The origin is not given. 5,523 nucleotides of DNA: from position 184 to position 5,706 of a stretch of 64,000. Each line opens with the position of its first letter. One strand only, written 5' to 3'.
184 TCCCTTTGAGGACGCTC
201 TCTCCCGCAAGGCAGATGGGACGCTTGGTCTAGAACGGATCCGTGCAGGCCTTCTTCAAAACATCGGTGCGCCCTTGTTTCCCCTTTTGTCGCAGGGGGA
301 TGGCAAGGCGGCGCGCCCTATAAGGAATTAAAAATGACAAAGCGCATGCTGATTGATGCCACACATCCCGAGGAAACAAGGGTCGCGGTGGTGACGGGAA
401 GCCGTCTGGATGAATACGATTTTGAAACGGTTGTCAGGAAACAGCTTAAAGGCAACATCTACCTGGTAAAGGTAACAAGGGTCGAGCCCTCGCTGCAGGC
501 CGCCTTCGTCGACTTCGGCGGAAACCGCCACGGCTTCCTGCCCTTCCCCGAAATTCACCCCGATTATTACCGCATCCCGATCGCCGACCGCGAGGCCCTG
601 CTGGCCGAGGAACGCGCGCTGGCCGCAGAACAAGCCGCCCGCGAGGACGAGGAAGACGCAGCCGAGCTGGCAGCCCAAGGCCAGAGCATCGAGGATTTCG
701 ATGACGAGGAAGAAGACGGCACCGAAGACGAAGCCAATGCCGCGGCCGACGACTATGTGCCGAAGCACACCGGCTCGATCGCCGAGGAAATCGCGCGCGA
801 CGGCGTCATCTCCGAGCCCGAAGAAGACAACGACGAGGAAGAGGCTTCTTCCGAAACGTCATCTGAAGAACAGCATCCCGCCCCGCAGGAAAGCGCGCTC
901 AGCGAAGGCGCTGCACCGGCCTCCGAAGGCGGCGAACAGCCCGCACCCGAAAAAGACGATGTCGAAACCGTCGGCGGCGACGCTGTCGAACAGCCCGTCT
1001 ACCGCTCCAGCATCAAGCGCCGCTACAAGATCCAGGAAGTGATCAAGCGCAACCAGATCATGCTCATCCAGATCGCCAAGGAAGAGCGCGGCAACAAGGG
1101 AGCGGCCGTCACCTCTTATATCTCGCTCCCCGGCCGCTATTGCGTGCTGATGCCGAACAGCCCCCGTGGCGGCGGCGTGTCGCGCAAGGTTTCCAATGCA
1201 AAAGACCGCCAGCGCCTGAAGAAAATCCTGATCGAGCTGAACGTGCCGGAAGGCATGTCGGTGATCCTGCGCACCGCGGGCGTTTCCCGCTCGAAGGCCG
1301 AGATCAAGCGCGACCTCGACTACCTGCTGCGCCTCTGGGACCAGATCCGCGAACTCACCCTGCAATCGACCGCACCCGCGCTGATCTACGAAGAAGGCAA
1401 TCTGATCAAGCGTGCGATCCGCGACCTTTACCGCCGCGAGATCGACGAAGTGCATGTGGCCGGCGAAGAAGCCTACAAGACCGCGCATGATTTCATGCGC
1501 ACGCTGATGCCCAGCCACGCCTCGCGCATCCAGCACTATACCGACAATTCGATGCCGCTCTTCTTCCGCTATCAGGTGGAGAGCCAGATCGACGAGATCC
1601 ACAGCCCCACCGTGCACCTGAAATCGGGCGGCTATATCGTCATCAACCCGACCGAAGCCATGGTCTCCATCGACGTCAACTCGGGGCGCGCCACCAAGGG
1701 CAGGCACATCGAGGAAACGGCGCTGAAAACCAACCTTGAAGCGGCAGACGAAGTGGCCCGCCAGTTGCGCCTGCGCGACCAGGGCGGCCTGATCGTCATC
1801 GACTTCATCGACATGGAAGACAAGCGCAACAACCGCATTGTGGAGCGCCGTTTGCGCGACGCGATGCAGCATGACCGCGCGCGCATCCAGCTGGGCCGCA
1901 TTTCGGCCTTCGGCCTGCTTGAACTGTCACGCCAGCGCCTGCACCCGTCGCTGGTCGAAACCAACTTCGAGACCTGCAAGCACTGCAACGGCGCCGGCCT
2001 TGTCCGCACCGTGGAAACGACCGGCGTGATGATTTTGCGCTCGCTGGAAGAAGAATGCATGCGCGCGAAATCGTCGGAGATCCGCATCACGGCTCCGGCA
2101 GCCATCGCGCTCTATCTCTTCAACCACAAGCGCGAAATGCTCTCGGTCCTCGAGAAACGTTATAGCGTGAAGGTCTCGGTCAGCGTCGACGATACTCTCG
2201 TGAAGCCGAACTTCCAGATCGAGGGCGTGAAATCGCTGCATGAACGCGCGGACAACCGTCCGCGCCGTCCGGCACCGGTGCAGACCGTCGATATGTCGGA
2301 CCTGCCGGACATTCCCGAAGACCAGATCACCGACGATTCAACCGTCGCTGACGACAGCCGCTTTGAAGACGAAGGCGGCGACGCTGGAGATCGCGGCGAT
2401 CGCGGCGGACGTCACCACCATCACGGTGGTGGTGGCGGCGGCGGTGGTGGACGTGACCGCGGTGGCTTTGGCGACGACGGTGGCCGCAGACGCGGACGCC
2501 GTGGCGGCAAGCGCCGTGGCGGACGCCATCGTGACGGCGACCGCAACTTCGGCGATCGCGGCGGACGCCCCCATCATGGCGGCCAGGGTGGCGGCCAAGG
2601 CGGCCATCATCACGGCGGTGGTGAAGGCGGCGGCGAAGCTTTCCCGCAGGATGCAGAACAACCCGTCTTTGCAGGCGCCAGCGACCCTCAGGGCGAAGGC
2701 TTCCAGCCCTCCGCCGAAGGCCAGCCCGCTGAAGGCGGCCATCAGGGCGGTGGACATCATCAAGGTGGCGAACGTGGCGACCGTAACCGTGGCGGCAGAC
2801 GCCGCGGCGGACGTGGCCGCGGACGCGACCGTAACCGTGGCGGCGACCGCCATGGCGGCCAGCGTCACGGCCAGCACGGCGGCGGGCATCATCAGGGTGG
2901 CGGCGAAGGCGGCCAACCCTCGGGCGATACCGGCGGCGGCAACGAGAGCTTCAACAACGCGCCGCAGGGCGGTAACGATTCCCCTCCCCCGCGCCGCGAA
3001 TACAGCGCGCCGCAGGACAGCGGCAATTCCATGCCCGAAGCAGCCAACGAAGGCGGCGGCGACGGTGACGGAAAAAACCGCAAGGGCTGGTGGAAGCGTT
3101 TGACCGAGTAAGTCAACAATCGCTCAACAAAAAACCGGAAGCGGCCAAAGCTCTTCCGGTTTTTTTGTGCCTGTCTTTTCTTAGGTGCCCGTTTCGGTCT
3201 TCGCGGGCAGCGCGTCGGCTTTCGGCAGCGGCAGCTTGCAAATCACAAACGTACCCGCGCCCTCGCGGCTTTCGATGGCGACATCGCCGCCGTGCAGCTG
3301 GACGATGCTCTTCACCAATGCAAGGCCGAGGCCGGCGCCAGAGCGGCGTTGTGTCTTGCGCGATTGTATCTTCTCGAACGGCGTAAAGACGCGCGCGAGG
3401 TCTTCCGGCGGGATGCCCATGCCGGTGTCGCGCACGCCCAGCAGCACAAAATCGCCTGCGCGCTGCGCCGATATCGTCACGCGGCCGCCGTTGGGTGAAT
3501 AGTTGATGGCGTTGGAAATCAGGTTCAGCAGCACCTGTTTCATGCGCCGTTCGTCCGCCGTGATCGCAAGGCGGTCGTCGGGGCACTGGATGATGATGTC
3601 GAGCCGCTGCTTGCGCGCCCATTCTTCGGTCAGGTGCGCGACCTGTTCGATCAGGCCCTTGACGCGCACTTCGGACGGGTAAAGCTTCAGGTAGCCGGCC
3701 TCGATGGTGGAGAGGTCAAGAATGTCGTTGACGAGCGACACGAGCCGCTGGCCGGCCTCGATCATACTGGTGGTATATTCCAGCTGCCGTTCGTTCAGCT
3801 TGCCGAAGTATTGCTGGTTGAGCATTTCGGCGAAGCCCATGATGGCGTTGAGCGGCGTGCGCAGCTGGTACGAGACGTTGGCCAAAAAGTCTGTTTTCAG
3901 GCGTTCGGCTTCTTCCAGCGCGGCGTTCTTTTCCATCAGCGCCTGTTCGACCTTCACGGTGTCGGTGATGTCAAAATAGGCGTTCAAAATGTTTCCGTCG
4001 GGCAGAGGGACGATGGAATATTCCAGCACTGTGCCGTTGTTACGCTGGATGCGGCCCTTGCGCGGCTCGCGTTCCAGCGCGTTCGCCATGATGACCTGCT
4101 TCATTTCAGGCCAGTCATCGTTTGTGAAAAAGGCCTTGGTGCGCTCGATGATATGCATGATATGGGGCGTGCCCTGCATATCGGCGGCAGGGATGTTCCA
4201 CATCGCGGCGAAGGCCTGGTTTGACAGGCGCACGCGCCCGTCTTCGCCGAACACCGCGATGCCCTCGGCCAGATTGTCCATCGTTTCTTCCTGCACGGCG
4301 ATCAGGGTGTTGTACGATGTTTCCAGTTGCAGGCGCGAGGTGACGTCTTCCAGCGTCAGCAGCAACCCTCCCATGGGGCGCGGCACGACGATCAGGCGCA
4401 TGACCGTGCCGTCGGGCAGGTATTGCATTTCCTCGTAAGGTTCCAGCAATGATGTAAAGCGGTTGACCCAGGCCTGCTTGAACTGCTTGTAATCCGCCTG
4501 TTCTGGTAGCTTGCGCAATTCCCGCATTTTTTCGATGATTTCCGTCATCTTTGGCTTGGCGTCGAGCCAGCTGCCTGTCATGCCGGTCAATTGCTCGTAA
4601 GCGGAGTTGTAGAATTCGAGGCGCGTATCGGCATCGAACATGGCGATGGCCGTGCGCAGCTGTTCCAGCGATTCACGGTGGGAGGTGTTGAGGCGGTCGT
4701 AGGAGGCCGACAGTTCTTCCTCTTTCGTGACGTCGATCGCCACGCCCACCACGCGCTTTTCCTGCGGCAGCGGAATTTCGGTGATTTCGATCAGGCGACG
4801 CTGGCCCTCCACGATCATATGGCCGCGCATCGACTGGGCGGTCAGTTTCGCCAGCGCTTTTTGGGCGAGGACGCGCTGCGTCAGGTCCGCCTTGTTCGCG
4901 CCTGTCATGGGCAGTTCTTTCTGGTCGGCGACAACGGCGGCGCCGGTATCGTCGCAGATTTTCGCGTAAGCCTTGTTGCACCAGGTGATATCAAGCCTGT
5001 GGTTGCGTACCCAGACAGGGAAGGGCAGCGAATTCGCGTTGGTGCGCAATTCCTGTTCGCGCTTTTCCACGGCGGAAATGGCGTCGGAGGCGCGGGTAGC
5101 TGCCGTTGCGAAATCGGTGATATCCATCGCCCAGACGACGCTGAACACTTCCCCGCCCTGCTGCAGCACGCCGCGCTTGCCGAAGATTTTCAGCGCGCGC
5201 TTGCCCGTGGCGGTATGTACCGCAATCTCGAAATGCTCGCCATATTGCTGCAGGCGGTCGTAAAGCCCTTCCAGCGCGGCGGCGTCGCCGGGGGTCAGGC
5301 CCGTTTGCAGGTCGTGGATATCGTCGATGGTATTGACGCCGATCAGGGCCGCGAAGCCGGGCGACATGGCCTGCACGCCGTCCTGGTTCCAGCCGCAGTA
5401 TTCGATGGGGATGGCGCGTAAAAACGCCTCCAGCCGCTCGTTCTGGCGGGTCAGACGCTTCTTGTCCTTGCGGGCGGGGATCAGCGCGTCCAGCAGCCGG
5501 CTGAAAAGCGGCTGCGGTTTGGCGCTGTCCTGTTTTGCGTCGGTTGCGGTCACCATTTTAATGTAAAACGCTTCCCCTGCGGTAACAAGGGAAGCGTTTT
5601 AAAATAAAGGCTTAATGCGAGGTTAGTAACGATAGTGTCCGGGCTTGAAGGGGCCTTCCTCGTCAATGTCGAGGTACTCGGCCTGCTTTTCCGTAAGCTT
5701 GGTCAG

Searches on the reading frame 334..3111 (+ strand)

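Call 71: search_protein_families(library=pfam, proteins=[window:334-3111:+], max_evalue=0.00001)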
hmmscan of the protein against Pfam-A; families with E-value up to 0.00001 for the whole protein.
window:334-3111:+ (925 aa): 2 families
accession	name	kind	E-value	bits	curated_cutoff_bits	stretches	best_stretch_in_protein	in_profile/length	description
PF10150.14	RNase_E_G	-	3.1e-100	335.5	25.5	1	264-535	1-269/270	Ribonuclease E/G family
PF20833.2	RNase_E_G_Thio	-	6.2e-27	94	26.8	1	547-630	1-84/86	RNase E/G, Thioredoxin-like domain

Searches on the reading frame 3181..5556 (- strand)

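Call 71: search_protein_families(library=pfam, proteins=[window:3181-5556:-], max_evalue=0.00001)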
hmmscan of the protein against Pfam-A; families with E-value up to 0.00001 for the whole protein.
window:3181-5556:- (791 aa): 6 families
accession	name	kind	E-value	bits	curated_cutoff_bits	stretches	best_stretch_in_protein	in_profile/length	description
PF12860.13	PAS_7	-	3.2e-31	108.3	27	2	297-411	1-113/115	PAS fold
PF02518.31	HATPase_c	-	2.7e-30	105.5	26.4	1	668-778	2-110/111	Histidine kinase-, DNA gyrase B-, and HSP90-like ATPase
PF00512.31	HisKA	-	1.3e-20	73.6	26.9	1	554-621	2-66/66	His Kinase A (phospho-acceptor) domain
PF13188.13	PAS_8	-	1.3e-12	47.5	21.8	0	297-332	7-44/65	PAS domain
PF08448.16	PAS_4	-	1e-11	45.5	23.1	0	427-464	2-39/110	PAS fold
PF00989.32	PAS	-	5.8e-11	42.8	22.6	0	170-203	3-36/113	PAS fold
